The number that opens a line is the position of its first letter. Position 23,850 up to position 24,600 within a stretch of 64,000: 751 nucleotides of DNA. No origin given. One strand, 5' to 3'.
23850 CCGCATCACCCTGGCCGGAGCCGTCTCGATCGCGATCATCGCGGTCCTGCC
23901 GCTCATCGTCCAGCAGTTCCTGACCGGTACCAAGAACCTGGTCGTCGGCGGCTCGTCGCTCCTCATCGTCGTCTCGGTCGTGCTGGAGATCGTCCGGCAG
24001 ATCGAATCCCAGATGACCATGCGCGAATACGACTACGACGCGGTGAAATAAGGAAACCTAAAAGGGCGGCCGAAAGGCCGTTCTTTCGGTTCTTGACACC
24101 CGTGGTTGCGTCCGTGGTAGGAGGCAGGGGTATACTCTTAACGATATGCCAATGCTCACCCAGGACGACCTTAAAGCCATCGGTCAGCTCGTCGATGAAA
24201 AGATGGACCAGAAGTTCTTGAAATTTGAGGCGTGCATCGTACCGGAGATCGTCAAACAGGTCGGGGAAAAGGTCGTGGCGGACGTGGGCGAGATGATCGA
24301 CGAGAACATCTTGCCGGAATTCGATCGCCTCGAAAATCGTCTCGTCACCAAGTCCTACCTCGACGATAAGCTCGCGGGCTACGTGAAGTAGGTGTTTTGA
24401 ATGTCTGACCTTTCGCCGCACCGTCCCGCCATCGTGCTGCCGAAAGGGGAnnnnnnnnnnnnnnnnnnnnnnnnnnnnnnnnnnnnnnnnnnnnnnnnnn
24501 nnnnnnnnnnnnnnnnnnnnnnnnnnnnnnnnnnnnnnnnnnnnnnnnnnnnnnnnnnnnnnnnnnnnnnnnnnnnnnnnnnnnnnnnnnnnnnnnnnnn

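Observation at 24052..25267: Presenilin/SPP-like GxGD intramembrane protease homologue and a small acidic ORF inserted into the secY-adk junction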

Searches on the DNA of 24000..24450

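Call 46: search_rna_families(source=window, start=24000, end=24450, threshold=evalue, max_evalue=5)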
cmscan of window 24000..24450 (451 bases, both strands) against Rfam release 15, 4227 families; matches with E-value up to 5: 3.
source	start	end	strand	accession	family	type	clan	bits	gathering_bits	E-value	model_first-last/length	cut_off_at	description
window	24011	24095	+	RF02029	sraA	Gene; sRNA;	-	22.3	56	0.41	1-95/95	no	sraA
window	24050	24084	+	RF00629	P24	Gene;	-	12.3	100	0.51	221-255/255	no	Pseudomonas sRNA P24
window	24051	24142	+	RF01808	MicX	Gene; sRNA;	-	12.1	75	4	1-194/194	no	MicX Vibrio cholerae sRNA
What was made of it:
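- Tried and rejected: Known RNA element in the secY-ORF81 spacer: none in Rfam (call 46).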

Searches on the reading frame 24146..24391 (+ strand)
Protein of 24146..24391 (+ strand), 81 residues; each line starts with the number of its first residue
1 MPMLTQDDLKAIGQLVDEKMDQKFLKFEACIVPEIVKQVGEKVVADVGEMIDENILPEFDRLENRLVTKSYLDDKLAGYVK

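Call 3: search_protein_families(library=pfam, proteins=[window:24146-24391:+], max_evalue=1)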
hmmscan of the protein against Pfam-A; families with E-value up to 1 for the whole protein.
window:24146-24391:+ (81 aa): 2 families
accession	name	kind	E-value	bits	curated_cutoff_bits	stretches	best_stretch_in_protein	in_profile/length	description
PF14005.11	YpjP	-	0.026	15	27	1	11-57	6-51/134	YpjP-like protein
PF12763.14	EH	-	0.026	14.9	22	1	4-58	37-91/101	EH domain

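Call 4: search_protein_families(library=ncbifam, proteins=[window:24146-24391:+], max_evalue=1)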
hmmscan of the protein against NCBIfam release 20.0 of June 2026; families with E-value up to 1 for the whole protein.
window:24146-24391:+ (81 aa): 0 families

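Call 40: find_homologous_proteins(query=window:24146-24391:+, max_evalue=0.01)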
Query window:24146-24391:+ (81 aa): 15 proteins with E <= 0.01 among 15 candidates.
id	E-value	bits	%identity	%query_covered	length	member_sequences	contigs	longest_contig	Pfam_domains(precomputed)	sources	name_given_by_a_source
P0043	1.0e-44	167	100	100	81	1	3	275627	-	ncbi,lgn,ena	-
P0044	6.8e-32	126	79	95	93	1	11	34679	-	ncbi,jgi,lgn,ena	jgi:hypothetical protein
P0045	7.9e-27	110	70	93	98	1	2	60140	-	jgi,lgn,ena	-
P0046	2.8e-26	109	64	95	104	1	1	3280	-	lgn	-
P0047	9.2e-26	107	66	93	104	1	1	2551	-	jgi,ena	-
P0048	9.6e-24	101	77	77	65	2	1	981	-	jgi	-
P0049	1.0e-11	62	50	100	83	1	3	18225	-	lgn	-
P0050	1.4e-9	56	44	100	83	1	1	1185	-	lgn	-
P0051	3.4e-9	54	44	100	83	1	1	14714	-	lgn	-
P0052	7.1e-8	50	47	100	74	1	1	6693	-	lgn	-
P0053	3.4e-7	48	38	98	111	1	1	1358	-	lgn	-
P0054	8.2e-7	47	43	100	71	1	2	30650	-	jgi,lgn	-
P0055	1.2e-6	46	44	100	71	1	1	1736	-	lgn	-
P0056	1.5e-6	46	43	100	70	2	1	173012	-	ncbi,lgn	-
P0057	2.5e-6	45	44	100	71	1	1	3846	-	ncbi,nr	ncbi:MAG TPA: hypothetical protein VJ694_04440 [Patescibacteria group bacterium]|nr:hypothetical pro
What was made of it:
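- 24146..24391 (+): ORF81: small acidic soluble coiled-coil protein, lineage-specific, function unknown. Only 15 clusters exist in 5.8 billion proteins (call 40).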

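Call 41: search_protein_families(library=phrogs, proteins=[window:24146-24391:+], max_evalue=0.1)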
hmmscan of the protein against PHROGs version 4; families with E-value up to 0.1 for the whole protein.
window:24146-24391:+ (81 aa): 1 family
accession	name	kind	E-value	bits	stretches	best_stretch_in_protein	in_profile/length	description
phrog_747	-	unknown function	0.052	14.7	1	26-76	128-175/228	-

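Call 42: find_encoding_contigs(protein=P0045, flank=4000, max_places=2)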
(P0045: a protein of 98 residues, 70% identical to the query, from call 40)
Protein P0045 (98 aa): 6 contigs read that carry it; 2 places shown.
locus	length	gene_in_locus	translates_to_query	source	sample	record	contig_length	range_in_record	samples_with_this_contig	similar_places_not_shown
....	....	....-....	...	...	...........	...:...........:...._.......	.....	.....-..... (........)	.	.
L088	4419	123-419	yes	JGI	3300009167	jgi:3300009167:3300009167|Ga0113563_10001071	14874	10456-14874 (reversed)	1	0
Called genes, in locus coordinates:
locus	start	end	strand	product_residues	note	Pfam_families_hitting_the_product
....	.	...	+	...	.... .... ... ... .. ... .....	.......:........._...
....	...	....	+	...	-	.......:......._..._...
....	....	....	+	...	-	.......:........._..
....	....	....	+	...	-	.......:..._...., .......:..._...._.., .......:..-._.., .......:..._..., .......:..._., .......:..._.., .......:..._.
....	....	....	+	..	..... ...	-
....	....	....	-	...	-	-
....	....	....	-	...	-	-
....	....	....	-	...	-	-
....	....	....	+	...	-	-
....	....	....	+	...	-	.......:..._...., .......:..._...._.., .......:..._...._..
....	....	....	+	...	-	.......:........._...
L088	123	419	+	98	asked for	-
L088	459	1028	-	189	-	-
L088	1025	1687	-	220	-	-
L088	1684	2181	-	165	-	PF01618:MotA_ExbB (weak)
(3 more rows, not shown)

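Call 43: find_encoding_contigs(protein=P0054, flank=4000, max_places=2)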
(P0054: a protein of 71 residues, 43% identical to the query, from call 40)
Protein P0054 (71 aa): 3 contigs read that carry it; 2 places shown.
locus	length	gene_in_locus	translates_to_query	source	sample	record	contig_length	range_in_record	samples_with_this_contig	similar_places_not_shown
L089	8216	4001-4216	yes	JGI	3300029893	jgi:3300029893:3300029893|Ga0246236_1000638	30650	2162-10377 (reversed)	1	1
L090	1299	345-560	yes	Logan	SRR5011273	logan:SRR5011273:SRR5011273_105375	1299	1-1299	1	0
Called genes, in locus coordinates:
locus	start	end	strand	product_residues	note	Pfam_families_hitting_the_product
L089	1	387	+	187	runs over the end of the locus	PF00347:Ribosomal_L6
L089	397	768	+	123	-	PF00861:Ribosomal_L18p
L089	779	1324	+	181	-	PF00333:Ribosomal_S5, PF03719:Ribosomal_S5_C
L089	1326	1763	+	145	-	PF00828:Ribosomal_L27A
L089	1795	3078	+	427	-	PF00344:SecY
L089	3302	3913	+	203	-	-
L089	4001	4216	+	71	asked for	-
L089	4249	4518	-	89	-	PF11950:DUF3467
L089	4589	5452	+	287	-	PF06550:SPP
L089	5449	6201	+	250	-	PF00406:ADK, PF13238:AAA_18 (weak), PF13207:AAA_17, PF05191:ADK_lid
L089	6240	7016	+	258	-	PF00557:Peptidase_M24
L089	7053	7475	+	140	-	PF03652:RuvX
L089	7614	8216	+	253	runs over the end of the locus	PF11967:RecO_N, PF02565:RecO_C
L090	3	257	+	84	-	?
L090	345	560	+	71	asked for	-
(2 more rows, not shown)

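Call 44: find_encoding_contigs(protein=P0051, flank=4000, max_places=2)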
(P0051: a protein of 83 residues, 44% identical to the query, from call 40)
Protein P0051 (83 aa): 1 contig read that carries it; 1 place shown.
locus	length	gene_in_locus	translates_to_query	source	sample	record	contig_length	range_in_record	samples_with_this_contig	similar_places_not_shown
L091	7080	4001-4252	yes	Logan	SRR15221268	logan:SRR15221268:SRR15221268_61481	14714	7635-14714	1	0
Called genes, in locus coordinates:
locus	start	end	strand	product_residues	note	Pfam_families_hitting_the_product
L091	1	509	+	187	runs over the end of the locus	PF00347:Ribosomal_L6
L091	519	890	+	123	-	PF00861:Ribosomal_L18p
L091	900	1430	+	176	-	PF00333:Ribosomal_S5, PF03719:Ribosomal_S5_C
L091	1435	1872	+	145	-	PF00828:Ribosomal_L27A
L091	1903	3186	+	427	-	PF00344:SecY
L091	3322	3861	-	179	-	PF04229:GrpB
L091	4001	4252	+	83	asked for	-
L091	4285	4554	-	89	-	PF11950:DUF3467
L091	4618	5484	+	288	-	PF06550:SPP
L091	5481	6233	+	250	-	PF00406:ADK, PF13238:AAA_18 (faint), PF13207:AAA_17, PF05191:ADK_lid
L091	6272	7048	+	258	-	PF00557:Peptidase_M24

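Call 73: search_protein_families(library=padloc, proteins=[window:24146-24391:+], max_evalue=0.01)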
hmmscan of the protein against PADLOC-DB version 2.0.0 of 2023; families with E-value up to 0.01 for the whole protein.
window:24146-24391:+ (81 aa): 0 families
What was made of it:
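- Tried and rejected: Defence-system or phage origin of either ORF: no PADLOC match and no significant PHROG match; the only PHROG hit is ORF81 to phrog_747 at E 0.052 (calls 41, 73).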

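Call 76: predict_structure(alignment_id=A4)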
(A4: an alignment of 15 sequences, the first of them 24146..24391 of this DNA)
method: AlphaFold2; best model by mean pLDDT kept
length: 81 residues; sequences in the alignment: 15
mean_pLDDT: 80.7   pTM: 0.37
mean pLDDT of the five models: 80.7, 77.4, 76.0, 69.6, 64.0
residues with pLDDT >= 90: 1; 70-90: 73; 50-70: 7; < 50: 0
segments of 3 or more residues with pLDDT < 50: none
pLDDT, mean of each block of 10 residues (from residue 1): 83 86 85 87 83 76 71 77 57
secondary structure, 60 per line:
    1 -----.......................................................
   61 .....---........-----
elements in order: H6-65 H69-76
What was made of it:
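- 24146..24391 (+): The AF2 model is one long helix, residues 6-65 (call 76).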
